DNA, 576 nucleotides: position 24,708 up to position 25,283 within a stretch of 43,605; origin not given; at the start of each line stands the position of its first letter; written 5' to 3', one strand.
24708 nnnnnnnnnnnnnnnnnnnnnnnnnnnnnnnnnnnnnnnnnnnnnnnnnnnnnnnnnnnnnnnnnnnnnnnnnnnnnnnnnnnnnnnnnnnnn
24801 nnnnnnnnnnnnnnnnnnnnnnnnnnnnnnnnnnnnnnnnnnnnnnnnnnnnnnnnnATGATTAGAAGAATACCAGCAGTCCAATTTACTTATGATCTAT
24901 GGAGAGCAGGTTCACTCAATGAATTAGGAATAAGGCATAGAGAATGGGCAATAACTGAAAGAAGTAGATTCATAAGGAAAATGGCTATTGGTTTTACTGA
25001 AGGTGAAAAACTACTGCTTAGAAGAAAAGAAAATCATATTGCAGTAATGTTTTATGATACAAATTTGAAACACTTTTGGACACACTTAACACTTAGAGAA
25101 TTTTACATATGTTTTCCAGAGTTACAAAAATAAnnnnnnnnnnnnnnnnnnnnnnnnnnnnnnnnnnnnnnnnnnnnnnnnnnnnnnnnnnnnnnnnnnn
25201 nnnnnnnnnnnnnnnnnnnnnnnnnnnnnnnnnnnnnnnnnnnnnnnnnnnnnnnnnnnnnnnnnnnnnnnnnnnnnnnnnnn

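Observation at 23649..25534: Radical SAM / hypothetical / minimal GGDEF three-gene operon seeded next to an HNH endonuclease remnant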

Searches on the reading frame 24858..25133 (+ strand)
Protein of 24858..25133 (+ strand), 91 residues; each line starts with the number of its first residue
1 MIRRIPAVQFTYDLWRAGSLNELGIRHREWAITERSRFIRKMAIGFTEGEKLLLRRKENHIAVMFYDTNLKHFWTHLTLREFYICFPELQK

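Call 3: search_protein_families(library=pfam, proteins=[window:24858-25133:+], max_evalue=1)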
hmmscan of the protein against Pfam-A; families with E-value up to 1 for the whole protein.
window:24858-25133:+ (91 aa): 1 family
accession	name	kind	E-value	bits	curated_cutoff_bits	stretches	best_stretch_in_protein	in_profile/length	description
PF23377.1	Beta-prop_IFT122_2nd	-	0.059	13.3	27.4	1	21-70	103-151/255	IFT122 second beta-propeller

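Call 4: search_protein_families(library=ncbifam, proteins=[window:24858-25133:+], max_evalue=1)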
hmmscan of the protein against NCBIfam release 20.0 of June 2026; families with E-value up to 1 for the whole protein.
window:24858-25133:+ (91 aa): 0 families

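Call 5: search_protein_families(library=phrogs, proteins=[window:24858-25133:+], max_evalue=0.01)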
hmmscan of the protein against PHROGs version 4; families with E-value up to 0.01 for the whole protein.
window:24858-25133:+ (91 aa): 0 families

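Call 6: search_protein_families(library=padloc, proteins=[window:24858-25133:+], max_evalue=0.1)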
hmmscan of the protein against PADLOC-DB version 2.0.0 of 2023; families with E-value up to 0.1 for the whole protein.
window:24858-25133:+ (91 aa): 0 families

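Call 21: find_homologous_proteins(query=window:24858-25133:+, max_evalue=0.001)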
Query window:24858-25133:+ (91 aa): 54 proteins with E <= 0.001 among 54 candidates.
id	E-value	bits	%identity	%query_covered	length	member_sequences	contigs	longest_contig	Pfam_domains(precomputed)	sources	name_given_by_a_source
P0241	2.0e-53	196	96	99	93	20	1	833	-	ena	-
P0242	5.2e-49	182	88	100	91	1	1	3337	-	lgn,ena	-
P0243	2.6e-38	148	73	100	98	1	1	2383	-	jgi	jgi:hypothetical protein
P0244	1.2e-35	139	73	95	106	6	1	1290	-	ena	-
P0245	2.2e-35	138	70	99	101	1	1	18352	-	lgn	-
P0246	2.9e-35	138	72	99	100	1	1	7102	-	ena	-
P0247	5.8e-35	137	72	93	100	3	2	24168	-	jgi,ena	-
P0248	2.9e-34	135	69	100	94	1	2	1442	-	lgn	-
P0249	6.3e-34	134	67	97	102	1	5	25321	-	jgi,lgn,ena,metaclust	metaclust:\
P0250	1.4e-33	133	66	99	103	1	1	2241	-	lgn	-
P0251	2.3e-33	132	69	96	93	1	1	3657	-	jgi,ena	-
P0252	2.5e-33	132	66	98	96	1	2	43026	-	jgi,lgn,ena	-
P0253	3.6e-33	131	69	98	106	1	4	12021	-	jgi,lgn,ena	-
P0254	8.5e-33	130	66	100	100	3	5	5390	-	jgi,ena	-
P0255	2.7e-32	129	66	98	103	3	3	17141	-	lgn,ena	-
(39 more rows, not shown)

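Call 40: predict_structure(alignment_id=A1)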
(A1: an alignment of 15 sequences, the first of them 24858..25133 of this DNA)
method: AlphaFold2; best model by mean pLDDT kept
length: 91 residues; sequences in the alignment: 15
mean_pLDDT: 91.5   pTM: 0.84
mean pLDDT of the five models: 91.5, 90.1, 87.6, 78.0, 76.3
residues with pLDDT >= 90: 66; 70-90: 24; 50-70: 1; < 50: 0
segments of 3 or more residues with pLDDT < 50: none
pLDDT, mean of each block of 10 residues (from residue 1): 92 84 90 96 96 93 87 93 96 71
secondary structure, 60 per line:
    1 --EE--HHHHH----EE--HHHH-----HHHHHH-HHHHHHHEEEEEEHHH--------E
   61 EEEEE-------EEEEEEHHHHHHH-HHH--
elements in order: H7-11 H20-23 H29-34 H36-42 E43-48 E60-65 E73-78 H79-85

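Call 41: search_protein_representatives(alignment_id=A1)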
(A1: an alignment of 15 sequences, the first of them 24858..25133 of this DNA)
Query: 15 sequences, 98 profile positions. Proteins with E-value up to 0.001 (for the whole library): 198; up to 1e-10: 102; up to 1e-30: 5. The best 150 are listed.
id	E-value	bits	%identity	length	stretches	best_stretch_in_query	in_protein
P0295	3.7e-37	142.5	-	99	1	2-96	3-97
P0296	2.5e-33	130.3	-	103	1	2-93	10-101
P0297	1.2e-32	128.1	-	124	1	2-88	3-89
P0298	3.4e-31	123.4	-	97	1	3-94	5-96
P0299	7.9e-31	122.2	-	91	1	1-89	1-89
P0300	2.7e-29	117.3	-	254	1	3-88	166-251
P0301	2.1e-27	111.3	-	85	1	3-84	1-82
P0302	1.3e-26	108.7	-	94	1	3-86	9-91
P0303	1.3e-25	105.5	-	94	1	2-91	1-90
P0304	7.5e-25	103.1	-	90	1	2-89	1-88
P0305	1.3e-24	102.3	-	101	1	2-91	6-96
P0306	2.2e-23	98.4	-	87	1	3-85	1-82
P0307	2.6e-23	98.1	-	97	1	2-92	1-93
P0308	6.0e-23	97.0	-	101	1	4-91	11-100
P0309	7.9e-23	96.6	-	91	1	3-88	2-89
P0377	4.1e-12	62.2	-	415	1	3-86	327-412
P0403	3.9e-10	55.9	-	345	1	3-84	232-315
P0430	5.4e-07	45.8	-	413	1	8-86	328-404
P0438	1.2e-06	44.7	-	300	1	5-88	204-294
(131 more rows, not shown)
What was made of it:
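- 24858..25133 (+): 91-aa accessory protein ('p91'), a new domain family that is fused to the C-terminus of the radical SAM enzyme in some lineages. 54 close homologues and 198 cluster representatives (calls 21, 41).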

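Call 50: search_protein_families(library=pfam, proteins=[P0377], max_evalue=0.01)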
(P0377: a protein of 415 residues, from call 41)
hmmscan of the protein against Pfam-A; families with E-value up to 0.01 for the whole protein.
P0377 (415 aa): 2 families
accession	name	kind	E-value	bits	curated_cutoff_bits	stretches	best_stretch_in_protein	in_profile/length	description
PF04055.27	Radical_SAM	-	1.3e-19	71.4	29.5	1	34-185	4-165/166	Radical SAM superfamily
PF13353.11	Fer4_12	-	0.00017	22.3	22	1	32-101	10-80/137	4Fe-4S single cluster domain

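Call 56: find_encoding_contigs(protein=P0377, flank=6000, max_places=3)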
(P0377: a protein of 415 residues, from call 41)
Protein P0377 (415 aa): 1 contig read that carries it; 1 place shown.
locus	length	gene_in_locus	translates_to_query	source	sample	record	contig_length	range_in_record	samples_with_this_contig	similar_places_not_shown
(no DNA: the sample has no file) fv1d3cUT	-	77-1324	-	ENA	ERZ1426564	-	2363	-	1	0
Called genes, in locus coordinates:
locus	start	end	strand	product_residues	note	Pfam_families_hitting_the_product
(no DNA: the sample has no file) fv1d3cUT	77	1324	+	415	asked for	PF04055:Radical_SAM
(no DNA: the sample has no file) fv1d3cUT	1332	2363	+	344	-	?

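Call 57: find_encoding_contigs(protein=P0430, flank=6000, max_places=3)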
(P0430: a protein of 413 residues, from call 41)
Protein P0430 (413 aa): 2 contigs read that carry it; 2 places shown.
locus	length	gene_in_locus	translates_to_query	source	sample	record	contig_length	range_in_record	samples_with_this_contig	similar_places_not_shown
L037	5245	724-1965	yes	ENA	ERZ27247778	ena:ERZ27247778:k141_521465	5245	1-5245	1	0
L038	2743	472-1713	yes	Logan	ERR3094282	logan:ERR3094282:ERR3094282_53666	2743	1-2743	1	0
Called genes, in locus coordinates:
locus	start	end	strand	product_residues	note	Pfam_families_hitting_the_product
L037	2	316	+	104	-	?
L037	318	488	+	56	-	-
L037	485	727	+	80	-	-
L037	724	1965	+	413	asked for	PF04055:Radical_SAM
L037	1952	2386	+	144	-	-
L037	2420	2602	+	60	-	-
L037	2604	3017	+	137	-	-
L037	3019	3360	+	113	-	-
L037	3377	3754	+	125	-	PF24240:DUF7448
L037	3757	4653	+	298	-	PF06420:Mgm101p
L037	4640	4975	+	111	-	-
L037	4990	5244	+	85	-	?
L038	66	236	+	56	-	-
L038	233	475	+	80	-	-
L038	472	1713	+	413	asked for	PF04055:Radical_SAM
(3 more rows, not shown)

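Call 86: search_protein_families(library=pfam, alignment_id=A5, max_evalue=1)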
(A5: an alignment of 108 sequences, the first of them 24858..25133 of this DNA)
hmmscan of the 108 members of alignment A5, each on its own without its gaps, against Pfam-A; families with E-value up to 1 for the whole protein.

A. member 1, window:24858-25133:+ (91 aa): 1 family
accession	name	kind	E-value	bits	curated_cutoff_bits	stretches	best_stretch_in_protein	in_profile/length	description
PF23377.1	Beta-prop_IFT122_2nd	-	0.059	13.3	27.4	1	21-70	103-151/255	IFT122 second beta-propeller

B. families by the number of members that match (of 108 scanned): 27 families (the first 25 are shown)
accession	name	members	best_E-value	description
PF08059.18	SEP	1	0.00094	SEP domain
PF12204.14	DUF3598_N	1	0.0033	Domain of unknown function (DUF3598), N-terminal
PF04405.19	ScdA_N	1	0.0098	Domain of Unknown function (DUF542)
PF02977.21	CarbpepA_inh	1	0.014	Carboxypeptidase A inhibitor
PF04045.19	P34-Arc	1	0.023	Arp2/3 complex, 34 kD subunit p34-Arc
PF23759.1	GBD_T9SS_assoc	1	0.032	Galactose binding domain-like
PF04818.19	CID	1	0.042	CID domain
PF18597.7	SH3_19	1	0.044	Myosin X N-terminal SH3 domain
PF16578.11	IL17R_fnIII_D2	1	0.045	Interleukin 17 receptor D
PF22450.1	CagL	1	0.057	T4SS protein CagL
PF23377.1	Beta-prop_IFT122_2nd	1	0.059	IFT122 second beta-propeller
PF00855.23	PWWP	1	0.073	PWWP domain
PF20246.3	DUF6601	1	0.083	Family of unknown function (DUF6601)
PF04385.20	FAINT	1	0.085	Domain of unknown function, DUF529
PF21446.3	Gp34_trimer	1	0.085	Long-tail fiber proximal subunit, C-terminal, trimerization domain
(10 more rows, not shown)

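Call 87: search_solved_structures(query=A5, max_evalue=10)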
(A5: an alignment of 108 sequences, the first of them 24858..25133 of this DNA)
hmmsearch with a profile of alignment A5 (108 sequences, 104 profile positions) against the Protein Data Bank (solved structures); distinct sequences matched with E-value up to 10: 3.
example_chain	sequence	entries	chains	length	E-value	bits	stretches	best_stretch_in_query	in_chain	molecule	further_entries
6aty_A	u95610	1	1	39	0.012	18.5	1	29-61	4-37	Venom protein 51.1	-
4y97_B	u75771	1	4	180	0.25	14.3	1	25-69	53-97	DNA polymerase alpha catalytic subunit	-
9s4q_Nn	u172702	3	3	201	0.83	12.6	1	64-100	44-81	Kinetochore-associated protein NNF1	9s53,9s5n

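Call 90: search_protein_families(library=pfam, proteins=[L037:1952-2386:+], max_evalue=0.01)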
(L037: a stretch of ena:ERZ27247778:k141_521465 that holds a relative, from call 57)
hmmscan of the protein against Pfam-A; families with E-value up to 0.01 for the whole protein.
L037:1952-2386:+ (144 aa): 0 families
